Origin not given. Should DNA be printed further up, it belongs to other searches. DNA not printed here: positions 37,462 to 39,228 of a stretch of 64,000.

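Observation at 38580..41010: glnS appears to have arrived together with a replacement GluRS anticodon-binding domain; a decaying relic of the original gltX 3' end is left behind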

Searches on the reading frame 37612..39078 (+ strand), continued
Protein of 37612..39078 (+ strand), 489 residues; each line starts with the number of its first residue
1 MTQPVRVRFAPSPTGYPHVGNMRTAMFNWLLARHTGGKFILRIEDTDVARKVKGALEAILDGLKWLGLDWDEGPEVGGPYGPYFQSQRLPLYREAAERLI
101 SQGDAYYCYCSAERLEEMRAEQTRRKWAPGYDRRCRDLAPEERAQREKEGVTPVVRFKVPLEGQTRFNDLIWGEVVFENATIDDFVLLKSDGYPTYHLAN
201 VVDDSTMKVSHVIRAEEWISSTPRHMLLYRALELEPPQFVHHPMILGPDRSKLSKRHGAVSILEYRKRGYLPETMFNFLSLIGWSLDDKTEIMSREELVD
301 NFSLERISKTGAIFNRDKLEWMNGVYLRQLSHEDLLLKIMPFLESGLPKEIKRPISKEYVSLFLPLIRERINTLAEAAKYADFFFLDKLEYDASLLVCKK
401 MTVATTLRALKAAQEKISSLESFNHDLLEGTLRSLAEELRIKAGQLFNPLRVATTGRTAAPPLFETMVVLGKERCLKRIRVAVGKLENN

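Call 23: search_solved_structures(query=window:37612-39078:+, max_evalue=1e-30, show_alignments=0)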
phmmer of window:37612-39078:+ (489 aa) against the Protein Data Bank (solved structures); distinct sequences matched with E-value up to 1e-30: 23.
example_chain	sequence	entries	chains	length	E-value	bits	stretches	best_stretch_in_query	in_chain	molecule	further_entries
4gri_A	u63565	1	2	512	1.2e-136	459.2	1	5-483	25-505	Glutamate--tRNA ligase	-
1j09_A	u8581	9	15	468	3.6e-127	427.9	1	7-482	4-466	Glutamyl-tRNA synthetase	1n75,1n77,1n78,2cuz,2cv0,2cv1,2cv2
1g59_A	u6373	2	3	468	6.6e-125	420.4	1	7-482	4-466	GLUTAMYL-TRNA SYNTHETASE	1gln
2o5r_A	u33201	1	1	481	5.1e-118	397.7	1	5-484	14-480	Glutamyl-tRNA synthetase 1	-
9y81_A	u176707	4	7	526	3.7e-117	394.8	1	4-480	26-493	Glutamate--tRNA ligase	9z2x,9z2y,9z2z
3akz_B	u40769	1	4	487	2e-114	385.9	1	4-480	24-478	Glutamyl-tRNA synthetase 2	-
3afh_A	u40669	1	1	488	2e-114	385.9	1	4-480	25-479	Glutamyl-tRNA synthetase 2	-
3al0_C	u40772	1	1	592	4.2e-114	384.8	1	4-480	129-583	Glutamyl-tRNA(Gln) amidotransferase subunit C,Linker,Glutamate--tRNA ligase 2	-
9ymm_A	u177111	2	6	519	6.7e-114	384.1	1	1-482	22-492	Glutamate--tRNA ligase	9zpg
5tgt_A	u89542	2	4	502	6.2e-113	380.9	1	4-483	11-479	Glutamate--tRNA ligase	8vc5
8i9i_A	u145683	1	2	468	5.4e-111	374.5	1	5-483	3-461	Glutamate--tRNA ligase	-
2ja2_A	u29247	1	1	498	1.3e-108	366.7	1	2-482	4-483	GLUTAMYL-TRNA SYNTHETASE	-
3pny_A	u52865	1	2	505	1.5e-108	366.5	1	2-482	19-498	Glutamyl-tRNA synthetase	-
3pnv_A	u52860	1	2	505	2.7e-108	365.6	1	2-482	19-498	Glutamyl-tRNA synthetase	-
2cfo_A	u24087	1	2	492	1.2e-104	353.6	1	5-471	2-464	GLUTAMYL-TRNA SYNTHETASE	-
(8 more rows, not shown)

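Call 24: search_solved_structures(query=window:37612-39078:+, max_evalue=1e-120, show_alignments=2)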
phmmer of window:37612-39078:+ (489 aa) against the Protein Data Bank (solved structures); distinct sequences matched with E-value up to 1e-120: 3.
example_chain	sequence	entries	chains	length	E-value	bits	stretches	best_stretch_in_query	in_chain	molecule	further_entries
4gri_A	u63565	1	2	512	1.2e-136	459.2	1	5-483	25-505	Glutamate--tRNA ligase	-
1j09_A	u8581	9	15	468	3.6e-127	427.9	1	7-482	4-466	Glutamyl-tRNA synthetase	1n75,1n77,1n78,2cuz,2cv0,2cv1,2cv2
1g59_A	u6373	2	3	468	6.6e-125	420.4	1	7-482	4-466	GLUTAMYL-TRNA SYNTHETASE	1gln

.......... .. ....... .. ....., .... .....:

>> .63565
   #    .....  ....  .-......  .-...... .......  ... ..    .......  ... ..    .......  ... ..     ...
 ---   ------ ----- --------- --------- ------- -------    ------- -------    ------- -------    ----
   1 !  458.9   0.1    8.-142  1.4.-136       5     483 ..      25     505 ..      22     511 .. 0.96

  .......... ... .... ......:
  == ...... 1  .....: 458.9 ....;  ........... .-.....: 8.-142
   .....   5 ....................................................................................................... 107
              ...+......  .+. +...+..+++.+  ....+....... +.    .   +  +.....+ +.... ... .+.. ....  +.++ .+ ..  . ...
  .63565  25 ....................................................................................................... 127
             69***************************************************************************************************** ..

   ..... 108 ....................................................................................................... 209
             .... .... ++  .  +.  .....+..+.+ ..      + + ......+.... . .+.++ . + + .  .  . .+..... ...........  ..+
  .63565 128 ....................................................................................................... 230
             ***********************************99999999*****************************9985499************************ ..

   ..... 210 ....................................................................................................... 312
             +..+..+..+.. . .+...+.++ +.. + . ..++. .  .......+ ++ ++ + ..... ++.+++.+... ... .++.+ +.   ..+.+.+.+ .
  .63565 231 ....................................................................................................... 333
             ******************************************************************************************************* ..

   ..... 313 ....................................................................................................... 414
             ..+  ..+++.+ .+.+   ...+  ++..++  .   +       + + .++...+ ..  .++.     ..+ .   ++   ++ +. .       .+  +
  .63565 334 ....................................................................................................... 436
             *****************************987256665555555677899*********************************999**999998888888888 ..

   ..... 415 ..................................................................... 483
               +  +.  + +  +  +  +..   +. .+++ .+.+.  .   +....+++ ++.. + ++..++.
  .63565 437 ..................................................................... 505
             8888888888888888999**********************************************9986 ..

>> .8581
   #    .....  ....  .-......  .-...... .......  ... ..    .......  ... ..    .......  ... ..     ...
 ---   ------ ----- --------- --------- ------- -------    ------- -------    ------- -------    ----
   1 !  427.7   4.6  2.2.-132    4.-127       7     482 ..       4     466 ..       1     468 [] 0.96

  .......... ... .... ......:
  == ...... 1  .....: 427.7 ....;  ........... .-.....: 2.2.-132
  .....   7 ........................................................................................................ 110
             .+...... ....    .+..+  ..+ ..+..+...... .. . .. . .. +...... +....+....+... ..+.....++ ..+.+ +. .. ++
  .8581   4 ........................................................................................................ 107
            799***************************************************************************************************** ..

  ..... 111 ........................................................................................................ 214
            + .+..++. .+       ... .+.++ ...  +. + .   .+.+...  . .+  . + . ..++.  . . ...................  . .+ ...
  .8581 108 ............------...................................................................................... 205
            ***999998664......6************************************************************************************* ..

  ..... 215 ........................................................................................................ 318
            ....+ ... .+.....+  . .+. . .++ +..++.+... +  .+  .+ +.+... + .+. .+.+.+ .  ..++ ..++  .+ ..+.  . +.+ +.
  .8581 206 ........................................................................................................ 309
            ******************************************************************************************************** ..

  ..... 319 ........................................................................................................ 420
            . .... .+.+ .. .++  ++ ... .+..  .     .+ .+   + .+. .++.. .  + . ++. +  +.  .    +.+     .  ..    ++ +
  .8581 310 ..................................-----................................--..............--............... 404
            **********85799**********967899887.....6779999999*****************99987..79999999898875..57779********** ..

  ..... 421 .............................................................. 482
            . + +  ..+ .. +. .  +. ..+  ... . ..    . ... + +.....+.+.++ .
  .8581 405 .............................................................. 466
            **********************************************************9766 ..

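Call 35: find_encoding_contigs(protein=P0011, flank=5000, max_places=2)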
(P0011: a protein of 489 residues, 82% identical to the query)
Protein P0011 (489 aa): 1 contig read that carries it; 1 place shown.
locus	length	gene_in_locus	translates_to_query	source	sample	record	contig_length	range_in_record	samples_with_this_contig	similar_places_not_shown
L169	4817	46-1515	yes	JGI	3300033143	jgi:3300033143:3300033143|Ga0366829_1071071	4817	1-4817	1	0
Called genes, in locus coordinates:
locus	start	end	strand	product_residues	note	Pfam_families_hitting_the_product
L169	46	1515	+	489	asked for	PF00749:tRNA-synt_1c, PF19269:Anticodon_2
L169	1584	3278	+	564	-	PF00749:tRNA-synt_1c, PF03950:tRNA-synt_1c_C, PF20974:tRNA-synt_1c_C2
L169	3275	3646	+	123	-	PF19269:Anticodon_2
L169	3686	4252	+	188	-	PF02525:Flavodoxin_2, PF03358:FMN_red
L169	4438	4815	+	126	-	?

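Call 36: find_encoding_contigs(protein=P0053, flank=5000, max_places=2)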
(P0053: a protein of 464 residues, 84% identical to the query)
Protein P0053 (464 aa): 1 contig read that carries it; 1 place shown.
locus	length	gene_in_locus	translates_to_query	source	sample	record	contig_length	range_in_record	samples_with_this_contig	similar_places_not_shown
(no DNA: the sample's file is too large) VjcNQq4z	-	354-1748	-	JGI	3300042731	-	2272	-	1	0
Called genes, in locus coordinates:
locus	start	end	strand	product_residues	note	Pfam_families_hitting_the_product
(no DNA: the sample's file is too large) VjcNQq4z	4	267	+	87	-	-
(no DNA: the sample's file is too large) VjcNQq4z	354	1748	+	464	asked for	PF00749:tRNA-synt_1c, PF19269:Anticodon_2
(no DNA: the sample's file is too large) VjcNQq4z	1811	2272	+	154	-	?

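Call 49: find_encoding_contigs(protein=P0006, flank=6000, max_places=2)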
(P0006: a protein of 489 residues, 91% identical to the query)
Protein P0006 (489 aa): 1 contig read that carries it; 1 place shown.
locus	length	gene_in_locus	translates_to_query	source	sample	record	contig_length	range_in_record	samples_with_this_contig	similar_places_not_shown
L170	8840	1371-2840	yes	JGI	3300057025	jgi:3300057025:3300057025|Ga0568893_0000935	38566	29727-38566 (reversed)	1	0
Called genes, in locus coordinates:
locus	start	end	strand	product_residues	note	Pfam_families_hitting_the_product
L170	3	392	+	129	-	?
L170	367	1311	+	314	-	PF01479:S4, PF00849:PseudoU_synth_2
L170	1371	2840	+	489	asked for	PF00749:tRNA-synt_1c, PF19269:Anticodon_2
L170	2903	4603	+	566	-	PF00749:tRNA-synt_1c, PF03950:tRNA-synt_1c_C, PF20974:tRNA-synt_1c_C2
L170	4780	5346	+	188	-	PF02525:Flavodoxin_2 (weak), PF03358:FMN_red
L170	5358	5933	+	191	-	-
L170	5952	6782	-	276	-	PF01149:Fapy_DNA_glyco, PF06831:H2TH, PF06827:zf-FPG_IleRS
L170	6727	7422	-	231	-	PF14378:PAP2_3, PF01569:PAP2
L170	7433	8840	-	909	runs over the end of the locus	PF02739:5_3_exonuc_N, PF01367:5_3_exonuc, PF01612:DNA_pol_A_exo1, PF00476:DNA_pol_A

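Call 52: find_encoding_contigs(protein=P0098, flank=5000, max_places=1)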
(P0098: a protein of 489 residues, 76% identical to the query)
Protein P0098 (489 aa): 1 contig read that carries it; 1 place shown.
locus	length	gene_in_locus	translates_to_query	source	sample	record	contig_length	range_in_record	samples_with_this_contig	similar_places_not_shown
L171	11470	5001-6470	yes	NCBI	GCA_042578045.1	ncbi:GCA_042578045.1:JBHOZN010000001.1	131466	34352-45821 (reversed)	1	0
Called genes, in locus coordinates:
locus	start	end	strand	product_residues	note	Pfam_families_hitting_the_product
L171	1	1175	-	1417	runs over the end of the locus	PF01869:BcrAD_BadFG, PF09989:DUF2229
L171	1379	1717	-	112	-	-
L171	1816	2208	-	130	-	-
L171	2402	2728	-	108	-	-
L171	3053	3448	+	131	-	PF01243:PNPOx_N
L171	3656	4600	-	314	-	PF03547:Mem_trans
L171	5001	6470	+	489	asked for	PF00749:tRNA-synt_1c, PF19269:Anticodon_2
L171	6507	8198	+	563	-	PF00749:tRNA-synt_1c, PF03950:tRNA-synt_1c_C, PF20974:tRNA-synt_1c_C2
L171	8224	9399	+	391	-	PF02515:CoA_transf_3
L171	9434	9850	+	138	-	PF01957:NfeD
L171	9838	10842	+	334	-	-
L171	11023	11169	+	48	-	-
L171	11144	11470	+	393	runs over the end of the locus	PF02515:CoA_transf_3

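Call 53: find_encoding_contigs(protein=P0082, flank=5000, max_places=1)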
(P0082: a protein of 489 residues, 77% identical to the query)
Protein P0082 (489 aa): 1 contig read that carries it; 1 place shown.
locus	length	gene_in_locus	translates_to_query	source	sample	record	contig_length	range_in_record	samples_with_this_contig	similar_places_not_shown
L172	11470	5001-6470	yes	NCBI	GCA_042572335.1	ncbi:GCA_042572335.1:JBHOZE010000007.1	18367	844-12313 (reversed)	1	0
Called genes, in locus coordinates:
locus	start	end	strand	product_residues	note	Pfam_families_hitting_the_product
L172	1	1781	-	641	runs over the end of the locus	PF06480:FtsH_ext (weak), PF06068:TIP49 (faint), PF13191:AAA_16 (faint), PF00004:AAA, PF07728:AAA_5 (faint), PF17862:AAA_lid_3, PF01434:Peptidase_M41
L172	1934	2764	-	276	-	PF01261:AP_endonuc_2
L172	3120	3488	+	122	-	PF01258:zf-dskA_traR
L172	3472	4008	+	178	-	PF01252:Peptidase_A8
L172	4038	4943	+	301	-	PF01479:S4, PF00849:PseudoU_synth_2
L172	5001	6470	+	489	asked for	PF00749:tRNA-synt_1c, PF19269:Anticodon_2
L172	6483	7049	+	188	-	PF02525:Flavodoxin_2 (weak), PF03358:FMN_red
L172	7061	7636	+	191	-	PF12675:DUF3795 (faint)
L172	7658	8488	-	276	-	PF01149:Fapy_DNA_glyco, PF06831:H2TH, PF06827:zf-FPG_IleRS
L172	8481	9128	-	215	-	PF14378:PAP2_3 (weak), PF01569:PAP2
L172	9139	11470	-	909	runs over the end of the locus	PF02739:5_3_exonuc_N, PF01367:5_3_exonuc, PF01612:DNA_pol_A_exo1, PF00476:DNA_pol_A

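Call 57: search_protein_families(library=pfam, proteins=[window:37612-39078:+, L169:3275-3643:+, L002:7379-8014:+], max_evalue=0.01)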
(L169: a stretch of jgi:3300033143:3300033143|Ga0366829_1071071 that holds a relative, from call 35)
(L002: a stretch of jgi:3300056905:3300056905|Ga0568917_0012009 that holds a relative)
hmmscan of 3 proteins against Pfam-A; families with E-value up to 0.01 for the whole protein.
window:37612-39078:+ (489 aa): 2 families
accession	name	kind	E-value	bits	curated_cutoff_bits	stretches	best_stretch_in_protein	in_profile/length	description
PF00749.27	tRNA-synt_1c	-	6.1e-111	370.8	23.4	1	5-321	2-314/314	tRNA synthetases class I (E and Q), catalytic domain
PF19269.4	Anticodon_2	-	7.8e-34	117.5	23.6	1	342-482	9-140/141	Anticodon binding domain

L169:3275-3643:+ (123 aa): 1 family
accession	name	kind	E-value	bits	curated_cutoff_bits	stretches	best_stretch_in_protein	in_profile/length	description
PF19269.4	Anticodon_2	-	1e-19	71.8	23.6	1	44-118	67-141/141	Anticodon binding domain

L002:7379-8014:+ (212 aa): 0 families

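Call 60: find_encoding_contigs(protein=P0001, flank=1000, max_places=2)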
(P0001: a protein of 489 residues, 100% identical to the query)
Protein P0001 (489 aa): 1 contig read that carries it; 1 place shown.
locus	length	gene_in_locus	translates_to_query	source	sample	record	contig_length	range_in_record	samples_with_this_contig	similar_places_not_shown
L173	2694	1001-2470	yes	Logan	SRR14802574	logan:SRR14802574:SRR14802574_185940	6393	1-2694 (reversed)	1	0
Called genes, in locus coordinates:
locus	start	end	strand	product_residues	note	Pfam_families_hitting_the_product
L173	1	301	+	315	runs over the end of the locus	PF01479:S4, PF00849:PseudoU_synth_2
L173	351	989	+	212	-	-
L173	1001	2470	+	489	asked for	PF00749:tRNA-synt_1c, PF19269:Anticodon_2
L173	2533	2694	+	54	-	?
